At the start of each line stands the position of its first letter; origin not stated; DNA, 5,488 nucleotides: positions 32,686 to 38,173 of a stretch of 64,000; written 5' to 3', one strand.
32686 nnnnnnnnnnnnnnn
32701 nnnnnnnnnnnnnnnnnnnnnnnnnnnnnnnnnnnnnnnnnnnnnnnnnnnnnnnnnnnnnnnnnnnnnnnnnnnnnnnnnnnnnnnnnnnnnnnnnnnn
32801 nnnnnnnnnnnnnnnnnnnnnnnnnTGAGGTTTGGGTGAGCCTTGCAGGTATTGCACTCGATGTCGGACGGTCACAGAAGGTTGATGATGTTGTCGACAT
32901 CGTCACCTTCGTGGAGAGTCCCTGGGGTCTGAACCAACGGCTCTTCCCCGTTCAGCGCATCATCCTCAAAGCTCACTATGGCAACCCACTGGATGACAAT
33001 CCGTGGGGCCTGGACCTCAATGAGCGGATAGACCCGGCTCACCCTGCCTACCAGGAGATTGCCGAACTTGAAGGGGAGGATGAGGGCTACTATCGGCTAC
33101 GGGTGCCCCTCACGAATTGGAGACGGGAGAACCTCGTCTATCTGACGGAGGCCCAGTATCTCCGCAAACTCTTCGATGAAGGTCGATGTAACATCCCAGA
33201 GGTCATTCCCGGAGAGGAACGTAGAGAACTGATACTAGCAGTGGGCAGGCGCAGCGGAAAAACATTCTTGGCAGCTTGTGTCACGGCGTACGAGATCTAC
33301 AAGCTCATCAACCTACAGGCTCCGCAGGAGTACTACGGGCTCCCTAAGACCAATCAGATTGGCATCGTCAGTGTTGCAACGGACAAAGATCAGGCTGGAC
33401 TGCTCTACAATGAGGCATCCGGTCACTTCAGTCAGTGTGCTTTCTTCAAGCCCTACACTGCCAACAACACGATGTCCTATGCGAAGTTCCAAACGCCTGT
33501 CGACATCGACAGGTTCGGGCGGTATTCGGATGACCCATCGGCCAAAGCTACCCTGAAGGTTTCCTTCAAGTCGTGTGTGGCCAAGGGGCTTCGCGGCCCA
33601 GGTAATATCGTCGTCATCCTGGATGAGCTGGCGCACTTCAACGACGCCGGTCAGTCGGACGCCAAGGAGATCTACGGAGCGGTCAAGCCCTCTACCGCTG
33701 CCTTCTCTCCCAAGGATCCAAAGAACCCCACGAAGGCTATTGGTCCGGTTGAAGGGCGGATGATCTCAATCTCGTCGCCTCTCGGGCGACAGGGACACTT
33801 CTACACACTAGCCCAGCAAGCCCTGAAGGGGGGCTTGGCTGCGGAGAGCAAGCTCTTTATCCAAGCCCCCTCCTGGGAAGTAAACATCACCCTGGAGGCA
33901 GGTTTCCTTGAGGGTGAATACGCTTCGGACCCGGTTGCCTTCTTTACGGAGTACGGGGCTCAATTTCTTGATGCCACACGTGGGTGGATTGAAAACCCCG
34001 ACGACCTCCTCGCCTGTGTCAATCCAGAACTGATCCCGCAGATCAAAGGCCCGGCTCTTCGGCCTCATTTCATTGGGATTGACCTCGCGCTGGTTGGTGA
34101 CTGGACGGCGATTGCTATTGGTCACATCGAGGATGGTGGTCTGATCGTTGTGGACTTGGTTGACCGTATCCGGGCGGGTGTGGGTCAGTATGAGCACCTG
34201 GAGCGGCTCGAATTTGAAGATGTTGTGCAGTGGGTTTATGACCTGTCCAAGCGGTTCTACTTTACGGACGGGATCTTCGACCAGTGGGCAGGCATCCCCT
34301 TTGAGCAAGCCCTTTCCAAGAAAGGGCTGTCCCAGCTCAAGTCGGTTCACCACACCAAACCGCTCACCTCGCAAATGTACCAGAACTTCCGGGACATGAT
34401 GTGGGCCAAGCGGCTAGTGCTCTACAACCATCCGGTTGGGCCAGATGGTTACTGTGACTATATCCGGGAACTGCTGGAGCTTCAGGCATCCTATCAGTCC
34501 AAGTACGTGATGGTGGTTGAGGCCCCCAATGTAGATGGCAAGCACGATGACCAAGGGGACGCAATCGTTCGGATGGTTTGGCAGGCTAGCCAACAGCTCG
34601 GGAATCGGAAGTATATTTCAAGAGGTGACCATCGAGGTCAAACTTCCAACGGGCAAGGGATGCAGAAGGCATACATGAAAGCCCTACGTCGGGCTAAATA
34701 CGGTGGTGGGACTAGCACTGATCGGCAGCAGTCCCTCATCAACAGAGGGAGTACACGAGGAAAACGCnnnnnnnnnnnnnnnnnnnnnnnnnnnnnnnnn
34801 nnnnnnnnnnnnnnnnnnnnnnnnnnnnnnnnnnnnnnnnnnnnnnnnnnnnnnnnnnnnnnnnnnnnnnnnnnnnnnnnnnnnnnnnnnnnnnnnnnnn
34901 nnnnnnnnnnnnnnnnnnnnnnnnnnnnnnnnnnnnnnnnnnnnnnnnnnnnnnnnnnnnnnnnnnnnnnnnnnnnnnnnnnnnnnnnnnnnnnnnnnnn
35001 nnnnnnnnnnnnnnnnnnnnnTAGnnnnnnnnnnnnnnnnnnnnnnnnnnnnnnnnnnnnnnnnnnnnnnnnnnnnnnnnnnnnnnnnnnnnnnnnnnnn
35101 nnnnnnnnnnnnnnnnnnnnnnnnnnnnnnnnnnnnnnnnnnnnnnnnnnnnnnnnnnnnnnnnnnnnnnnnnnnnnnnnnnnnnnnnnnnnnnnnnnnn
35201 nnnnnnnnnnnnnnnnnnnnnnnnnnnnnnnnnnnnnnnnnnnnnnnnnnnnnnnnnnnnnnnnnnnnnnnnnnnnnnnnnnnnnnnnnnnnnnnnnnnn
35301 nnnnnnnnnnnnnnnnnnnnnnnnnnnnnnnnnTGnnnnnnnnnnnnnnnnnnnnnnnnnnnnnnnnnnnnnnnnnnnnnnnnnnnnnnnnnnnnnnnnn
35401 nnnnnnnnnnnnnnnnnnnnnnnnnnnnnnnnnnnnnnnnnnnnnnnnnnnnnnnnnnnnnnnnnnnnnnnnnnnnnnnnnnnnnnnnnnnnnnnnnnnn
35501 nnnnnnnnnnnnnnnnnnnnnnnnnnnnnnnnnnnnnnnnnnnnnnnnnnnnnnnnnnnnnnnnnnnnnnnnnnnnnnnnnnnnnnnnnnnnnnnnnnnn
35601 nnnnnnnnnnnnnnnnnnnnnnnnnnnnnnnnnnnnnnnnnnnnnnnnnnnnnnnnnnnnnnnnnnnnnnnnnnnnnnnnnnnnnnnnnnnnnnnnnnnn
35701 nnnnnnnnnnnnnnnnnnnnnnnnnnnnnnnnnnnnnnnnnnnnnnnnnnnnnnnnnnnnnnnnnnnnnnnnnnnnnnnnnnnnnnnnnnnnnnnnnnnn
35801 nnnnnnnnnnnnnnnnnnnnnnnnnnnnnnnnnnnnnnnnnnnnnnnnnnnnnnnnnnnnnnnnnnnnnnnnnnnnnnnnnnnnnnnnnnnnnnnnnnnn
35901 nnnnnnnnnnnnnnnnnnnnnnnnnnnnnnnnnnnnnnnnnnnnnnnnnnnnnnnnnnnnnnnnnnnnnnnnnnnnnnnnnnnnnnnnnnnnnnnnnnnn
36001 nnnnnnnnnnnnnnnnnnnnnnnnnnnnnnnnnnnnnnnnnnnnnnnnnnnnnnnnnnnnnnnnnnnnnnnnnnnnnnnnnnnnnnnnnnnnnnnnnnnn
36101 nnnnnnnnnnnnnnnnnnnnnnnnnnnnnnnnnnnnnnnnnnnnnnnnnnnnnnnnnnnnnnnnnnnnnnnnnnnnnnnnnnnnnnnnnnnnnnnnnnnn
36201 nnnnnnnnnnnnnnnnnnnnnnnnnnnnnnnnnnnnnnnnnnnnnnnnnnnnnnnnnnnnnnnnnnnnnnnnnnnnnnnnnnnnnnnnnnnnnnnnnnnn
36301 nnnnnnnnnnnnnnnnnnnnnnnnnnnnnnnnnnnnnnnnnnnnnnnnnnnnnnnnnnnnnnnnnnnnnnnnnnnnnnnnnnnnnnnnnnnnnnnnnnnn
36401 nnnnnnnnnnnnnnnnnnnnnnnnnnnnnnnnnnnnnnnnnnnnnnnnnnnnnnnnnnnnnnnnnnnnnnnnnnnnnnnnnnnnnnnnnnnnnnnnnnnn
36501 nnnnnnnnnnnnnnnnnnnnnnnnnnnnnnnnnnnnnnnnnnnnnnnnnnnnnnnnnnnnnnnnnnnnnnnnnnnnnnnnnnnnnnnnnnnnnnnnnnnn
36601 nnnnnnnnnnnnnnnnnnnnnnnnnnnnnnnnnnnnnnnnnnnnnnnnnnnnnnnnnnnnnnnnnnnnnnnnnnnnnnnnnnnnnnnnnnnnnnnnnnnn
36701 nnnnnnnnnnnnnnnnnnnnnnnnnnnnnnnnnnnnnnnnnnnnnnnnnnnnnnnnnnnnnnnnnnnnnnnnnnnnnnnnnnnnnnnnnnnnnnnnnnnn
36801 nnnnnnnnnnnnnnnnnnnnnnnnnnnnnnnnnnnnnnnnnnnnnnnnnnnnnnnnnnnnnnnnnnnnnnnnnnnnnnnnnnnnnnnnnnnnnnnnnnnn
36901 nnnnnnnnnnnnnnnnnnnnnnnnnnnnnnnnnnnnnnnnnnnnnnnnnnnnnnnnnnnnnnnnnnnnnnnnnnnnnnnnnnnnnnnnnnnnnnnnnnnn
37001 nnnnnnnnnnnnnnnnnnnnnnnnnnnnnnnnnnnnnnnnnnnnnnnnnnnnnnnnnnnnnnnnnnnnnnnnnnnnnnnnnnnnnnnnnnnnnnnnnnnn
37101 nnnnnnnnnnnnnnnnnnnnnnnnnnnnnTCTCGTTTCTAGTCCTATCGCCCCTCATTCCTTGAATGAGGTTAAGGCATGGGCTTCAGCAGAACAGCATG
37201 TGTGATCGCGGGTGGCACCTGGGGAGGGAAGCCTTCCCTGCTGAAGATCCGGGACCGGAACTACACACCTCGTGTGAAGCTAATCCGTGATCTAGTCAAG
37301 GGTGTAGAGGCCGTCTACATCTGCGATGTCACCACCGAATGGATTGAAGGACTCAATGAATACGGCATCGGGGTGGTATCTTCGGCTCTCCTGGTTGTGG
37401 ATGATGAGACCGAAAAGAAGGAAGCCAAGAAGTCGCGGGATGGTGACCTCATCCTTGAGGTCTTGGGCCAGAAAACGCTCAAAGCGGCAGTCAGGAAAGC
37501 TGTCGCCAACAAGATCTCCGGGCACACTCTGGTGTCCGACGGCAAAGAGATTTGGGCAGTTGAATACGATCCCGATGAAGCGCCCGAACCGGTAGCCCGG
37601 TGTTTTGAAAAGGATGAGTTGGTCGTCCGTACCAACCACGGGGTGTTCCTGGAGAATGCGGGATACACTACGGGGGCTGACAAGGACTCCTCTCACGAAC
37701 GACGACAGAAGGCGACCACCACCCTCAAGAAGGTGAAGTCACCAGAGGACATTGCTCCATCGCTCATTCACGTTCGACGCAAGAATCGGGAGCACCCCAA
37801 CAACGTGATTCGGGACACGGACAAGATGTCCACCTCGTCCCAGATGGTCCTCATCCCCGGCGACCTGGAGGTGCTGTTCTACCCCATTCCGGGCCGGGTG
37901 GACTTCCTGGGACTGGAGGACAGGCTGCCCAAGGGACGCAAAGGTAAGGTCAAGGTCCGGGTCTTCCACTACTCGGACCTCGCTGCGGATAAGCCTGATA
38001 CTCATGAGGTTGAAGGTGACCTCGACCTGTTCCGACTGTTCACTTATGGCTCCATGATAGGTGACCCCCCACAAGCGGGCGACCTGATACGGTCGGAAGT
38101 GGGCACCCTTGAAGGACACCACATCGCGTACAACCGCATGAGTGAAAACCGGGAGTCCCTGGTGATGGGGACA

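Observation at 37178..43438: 2086-aa polyvalent ORF directly after the portal gene with an unusual enzyme combination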

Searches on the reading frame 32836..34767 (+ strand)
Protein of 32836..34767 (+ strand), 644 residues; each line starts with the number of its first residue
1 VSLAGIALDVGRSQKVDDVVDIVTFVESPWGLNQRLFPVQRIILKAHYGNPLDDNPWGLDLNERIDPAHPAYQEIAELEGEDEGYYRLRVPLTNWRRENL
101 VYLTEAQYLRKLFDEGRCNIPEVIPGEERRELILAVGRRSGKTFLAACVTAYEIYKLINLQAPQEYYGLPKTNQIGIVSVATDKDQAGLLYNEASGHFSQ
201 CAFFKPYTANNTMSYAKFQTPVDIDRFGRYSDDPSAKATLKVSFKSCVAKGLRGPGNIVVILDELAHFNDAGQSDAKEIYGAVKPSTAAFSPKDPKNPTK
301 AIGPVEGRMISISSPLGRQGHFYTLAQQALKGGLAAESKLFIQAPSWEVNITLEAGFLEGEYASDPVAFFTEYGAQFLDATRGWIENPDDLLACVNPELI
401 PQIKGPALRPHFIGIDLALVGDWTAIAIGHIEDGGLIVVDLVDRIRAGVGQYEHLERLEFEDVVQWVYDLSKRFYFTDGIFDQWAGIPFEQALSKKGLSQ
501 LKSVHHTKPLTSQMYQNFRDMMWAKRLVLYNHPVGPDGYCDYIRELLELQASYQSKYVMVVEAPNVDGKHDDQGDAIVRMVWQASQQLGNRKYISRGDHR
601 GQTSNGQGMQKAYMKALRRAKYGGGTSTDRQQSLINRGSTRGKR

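Call 4: search_protein_families(library=phrogs, proteins=[window:32836-34767:+], max_evalue=0.001)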
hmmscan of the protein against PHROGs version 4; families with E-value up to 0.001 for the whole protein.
window:32836-34767:+ (644 aa): 4 families
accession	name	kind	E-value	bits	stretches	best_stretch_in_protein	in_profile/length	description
phrog_2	-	head and packaging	4.1e-22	79.7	1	116-597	154-601/807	terminase large subunit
phrog_9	-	head and packaging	2e-16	61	2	355-534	421-621/812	terminase large subunit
phrog_17415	-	head and packaging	2.7e-10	39.9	1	138-376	405-645/940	terminase large subunit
phrog_38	-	head and packaging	7.8e-05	22.5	0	117-156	302-333/760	terminase large subunit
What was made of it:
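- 32836..34770 (+): Large terminase (context). call 4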

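Call 24: search_protein_families(library=pfam, proteins=[window:32836-34767:+], max_evalue=0.01)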
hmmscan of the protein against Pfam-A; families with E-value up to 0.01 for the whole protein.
window:32836-34767:+ (644 aa): 1 family
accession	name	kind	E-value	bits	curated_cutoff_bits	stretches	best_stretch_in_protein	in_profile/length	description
PF03354.21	TerL_ATPase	-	0.0046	17.1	23.7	0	131-216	23-95/178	Terminase large subunit, ATPase domain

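Call 71: search_dna_similar(query=window:32836-34767:+, collection=phages, mode=protein, max_rows=12)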
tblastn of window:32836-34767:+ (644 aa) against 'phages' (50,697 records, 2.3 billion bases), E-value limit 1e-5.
Records with a match: 28; places in all: 28; records where one place covers at least 80% of the query: 2.
Best place of each record, by identity: <60% 28.
By first word of the organism name: Microcystis 8; Streptomyces 6; Rhodococcus 4; Synechococcus 2; uncultured 1; Tunturiibacter 1; Cyanophage 1; Thermus 1; Bacillus 1; Yersinia 1; and 2 more.
By host as written in the record: - 7; Microcystis aeruginosa FACHB524 4; Rhodococcus erythropolis RIA 643 3; Microcystis aeruginosa 2; Synechococcus sp. CB0101 2; Streptomyces griseus ATCC 10137 2; Tunturiibacter psychrotolerans X4BP1 1; Cyanobacteria 1; and 6 more.
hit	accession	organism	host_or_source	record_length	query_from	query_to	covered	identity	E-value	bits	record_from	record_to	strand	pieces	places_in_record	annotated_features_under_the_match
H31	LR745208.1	uncultured phage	metagenomic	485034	3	631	98%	53.9%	0e+0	685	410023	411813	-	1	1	record has no annotation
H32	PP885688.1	Tunturiibacter phage Tunturi_5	Tunturiibacter psychrotolerans X4BP1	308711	25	588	88%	28.9%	3e-65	239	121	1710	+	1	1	terminase large subunit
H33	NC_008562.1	Microcystis phage LMM01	-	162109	15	529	80%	22.9%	1e-13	81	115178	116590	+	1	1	terminase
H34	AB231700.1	Microcystis phage LMM01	-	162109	15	529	80%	22.9%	1e-13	81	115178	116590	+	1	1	terminase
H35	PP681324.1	Microcystis phage MaMV-DL02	Microcystis aeruginosa FACHB524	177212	15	529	80%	22.7%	7e-13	78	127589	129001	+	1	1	hypothetical protein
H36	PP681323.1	Microcystis phage MaMV-DL01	Microcystis aeruginosa FACHB524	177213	15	529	80%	22.7%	7e-13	78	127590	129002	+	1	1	hypothetical protein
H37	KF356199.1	Microcystis phage MaMV-DC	Microcystis aeruginosa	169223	15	529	80%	22.7%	2e-12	77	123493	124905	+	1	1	DNA terminase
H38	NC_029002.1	Microcystis phage MaMV-DC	Microcystis aeruginosa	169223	15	529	80%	22.7%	2e-12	77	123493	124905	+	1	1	DNA terminase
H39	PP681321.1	Microcystis phage MaMV-CH01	Microcystis aeruginosa FACHB524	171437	15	529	80%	22.7%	2e-12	77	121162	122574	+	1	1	hypothetical protein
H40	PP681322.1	Microcystis phage MaMV-CH02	Microcystis aeruginosa FACHB524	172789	15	529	80%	22.7%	2e-12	77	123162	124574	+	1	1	hypothetical protein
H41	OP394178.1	Cyanophage MaMV-DH01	Cyanobacteria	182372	15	529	80%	22.7%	2e-12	77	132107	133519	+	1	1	terminase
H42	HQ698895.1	Synechococcus phage S-CBS4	Synechococcus sp. CB0101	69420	135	532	62%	25.9%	2e-14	83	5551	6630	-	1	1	terL: terminase large subunit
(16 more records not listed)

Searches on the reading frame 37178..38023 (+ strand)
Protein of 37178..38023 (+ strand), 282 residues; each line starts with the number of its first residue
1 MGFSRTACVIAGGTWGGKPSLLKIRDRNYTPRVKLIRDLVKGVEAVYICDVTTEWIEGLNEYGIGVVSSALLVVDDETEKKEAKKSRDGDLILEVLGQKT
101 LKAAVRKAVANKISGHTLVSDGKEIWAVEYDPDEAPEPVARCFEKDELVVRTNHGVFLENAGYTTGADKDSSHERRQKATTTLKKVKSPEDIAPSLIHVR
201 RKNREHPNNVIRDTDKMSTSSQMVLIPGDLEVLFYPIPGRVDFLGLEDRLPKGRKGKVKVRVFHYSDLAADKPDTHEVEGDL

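Call 14: search_solved_structures(query=A1, max_evalue=10, show_alignments=2)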
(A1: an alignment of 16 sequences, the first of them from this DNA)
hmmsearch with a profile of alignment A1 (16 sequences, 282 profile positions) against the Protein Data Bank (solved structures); distinct sequences matched with E-value up to 10: 3.
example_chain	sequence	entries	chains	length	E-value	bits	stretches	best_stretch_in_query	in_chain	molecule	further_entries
7ry0_A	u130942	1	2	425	0.0026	20.1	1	38-114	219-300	Heat shock protein HSP 90-alpha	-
7rxz_A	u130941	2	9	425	0.0026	20.1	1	38-114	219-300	Heat shock protein HSP 90-alpha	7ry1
3q6m_A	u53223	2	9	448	0.0028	20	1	38-114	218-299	Heat shock protein HSP 90-alpha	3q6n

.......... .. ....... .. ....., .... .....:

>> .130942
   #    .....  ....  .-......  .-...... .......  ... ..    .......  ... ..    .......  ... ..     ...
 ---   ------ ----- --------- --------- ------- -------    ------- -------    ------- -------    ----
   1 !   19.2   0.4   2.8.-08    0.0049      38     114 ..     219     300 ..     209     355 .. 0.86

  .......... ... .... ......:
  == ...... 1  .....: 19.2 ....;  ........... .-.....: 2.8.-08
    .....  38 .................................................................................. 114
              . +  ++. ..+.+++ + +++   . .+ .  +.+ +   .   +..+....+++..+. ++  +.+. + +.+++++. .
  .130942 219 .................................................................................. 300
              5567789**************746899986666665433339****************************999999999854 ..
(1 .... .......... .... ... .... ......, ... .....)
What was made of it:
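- On Peptidase C45 / AAT Ntn hydrolases: No PDB hit with the profile (call 14).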

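Call 15: search_protein_families(library=pfam, alignment_id=A1, max_evalue=1)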
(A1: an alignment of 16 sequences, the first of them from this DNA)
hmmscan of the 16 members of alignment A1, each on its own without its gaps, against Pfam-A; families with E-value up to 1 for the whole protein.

A. member 1, seq(282 aa): 0 families

B. families by the number of members that match (of 16 scanned): 3 families
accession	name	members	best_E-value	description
PF03417.21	AAT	10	7.5e-09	Acyl-coenzyme A:6-aminopenicillanic acid acyl-transferase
PF20681.2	DUF6818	1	0.11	Domain of unknown function (DUF6818)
PF04339.18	FemAB_like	1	0.17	Peptidogalycan biosysnthesis/recognition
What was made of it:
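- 37178..37993 (+): aa 1-272: Cys-type Ntn hydrolase of the peptidase C45/AAT family. The predicted nucleophile is Cys8, after a 7-residue leader. 10 of 16 homologous segments hit PF03417 (call 15).
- On Peptidase C45 / AAT Ntn hydrolases: 10 of 16 homologues (35-50% identical) hit PF03417, best 7.5e-9 (call 15).
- The Ntn call rests on homologues, not on a direct hit (call 15).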
